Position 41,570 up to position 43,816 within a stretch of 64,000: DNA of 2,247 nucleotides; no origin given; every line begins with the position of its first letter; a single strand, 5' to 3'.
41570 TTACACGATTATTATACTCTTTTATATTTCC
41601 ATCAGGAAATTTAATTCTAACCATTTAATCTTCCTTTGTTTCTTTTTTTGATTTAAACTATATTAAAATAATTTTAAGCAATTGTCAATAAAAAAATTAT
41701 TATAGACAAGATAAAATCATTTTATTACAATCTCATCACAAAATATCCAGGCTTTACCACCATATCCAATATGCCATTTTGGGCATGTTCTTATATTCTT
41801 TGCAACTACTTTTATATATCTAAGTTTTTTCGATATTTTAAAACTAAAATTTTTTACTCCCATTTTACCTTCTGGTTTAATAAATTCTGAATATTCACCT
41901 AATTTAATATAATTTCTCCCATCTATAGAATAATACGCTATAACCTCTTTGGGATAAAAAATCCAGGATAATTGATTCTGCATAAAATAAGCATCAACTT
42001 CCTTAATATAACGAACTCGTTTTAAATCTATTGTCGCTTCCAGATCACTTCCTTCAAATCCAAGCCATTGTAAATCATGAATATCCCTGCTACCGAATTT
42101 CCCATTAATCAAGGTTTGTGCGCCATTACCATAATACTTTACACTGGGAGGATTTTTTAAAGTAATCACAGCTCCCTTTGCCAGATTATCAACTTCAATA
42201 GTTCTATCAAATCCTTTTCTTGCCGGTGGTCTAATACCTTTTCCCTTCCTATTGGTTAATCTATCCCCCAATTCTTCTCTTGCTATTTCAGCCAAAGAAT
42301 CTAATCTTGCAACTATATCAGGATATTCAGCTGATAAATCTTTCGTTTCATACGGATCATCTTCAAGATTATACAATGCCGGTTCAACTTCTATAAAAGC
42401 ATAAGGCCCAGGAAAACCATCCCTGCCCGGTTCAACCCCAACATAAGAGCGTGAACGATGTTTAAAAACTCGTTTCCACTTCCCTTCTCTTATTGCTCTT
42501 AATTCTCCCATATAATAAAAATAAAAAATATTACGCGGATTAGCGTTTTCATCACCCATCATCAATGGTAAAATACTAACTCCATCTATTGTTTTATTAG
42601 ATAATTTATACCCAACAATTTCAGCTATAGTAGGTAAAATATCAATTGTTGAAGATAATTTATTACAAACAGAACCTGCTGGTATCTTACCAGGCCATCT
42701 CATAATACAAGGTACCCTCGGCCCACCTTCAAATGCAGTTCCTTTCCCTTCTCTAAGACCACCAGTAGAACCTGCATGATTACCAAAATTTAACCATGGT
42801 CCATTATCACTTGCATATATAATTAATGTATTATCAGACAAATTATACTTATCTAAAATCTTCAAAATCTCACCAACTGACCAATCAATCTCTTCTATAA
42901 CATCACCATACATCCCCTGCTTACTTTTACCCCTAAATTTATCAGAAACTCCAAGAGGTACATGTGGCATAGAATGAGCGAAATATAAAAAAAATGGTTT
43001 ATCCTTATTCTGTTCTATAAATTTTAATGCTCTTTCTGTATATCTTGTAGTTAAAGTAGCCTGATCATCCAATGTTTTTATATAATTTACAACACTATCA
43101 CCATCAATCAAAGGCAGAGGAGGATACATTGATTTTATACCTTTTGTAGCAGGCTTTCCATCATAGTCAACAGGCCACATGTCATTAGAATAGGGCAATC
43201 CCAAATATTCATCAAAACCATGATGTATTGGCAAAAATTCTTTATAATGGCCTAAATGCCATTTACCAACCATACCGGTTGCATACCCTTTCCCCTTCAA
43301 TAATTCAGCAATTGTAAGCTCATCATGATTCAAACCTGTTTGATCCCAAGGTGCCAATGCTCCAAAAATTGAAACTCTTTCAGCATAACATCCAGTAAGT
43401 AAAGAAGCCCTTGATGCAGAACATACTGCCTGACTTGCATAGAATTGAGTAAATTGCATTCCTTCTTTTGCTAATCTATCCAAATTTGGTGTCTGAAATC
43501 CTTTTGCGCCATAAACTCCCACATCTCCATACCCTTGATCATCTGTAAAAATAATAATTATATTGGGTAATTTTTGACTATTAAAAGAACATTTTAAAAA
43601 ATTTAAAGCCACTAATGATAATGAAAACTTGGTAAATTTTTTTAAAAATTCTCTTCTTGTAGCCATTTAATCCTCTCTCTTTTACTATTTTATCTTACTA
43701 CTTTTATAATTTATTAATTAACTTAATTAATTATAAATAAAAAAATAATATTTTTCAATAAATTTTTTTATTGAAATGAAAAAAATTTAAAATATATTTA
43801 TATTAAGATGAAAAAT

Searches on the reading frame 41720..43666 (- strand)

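Call 54: search_protein_families(library=pfam, proteins=[window:41720-43666:-], max_evalue=0.00001)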
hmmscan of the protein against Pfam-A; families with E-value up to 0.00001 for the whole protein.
window:41720-43666:- (649 aa): 4 families
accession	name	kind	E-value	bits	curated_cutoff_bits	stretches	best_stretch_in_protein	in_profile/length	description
PF00884.28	Sulfatase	-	7.8e-61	206.4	25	1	34-353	1-301/301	Sulfatase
PF16347.10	SGSH_C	-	6.5e-11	43.1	29.3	1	312-391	12-89/154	N-sulphoglucosamine sulphohydrolase, C-terminal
PF14707.11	Sulfatase_C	-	2.3e-10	41.6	30.9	1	377-466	2-96/127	C-terminal region of aryl-sulfatase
PF00754.31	F5_F8_type_C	-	5.8e-06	26.9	28.2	0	515-624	13-114/127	F5/8 type C domain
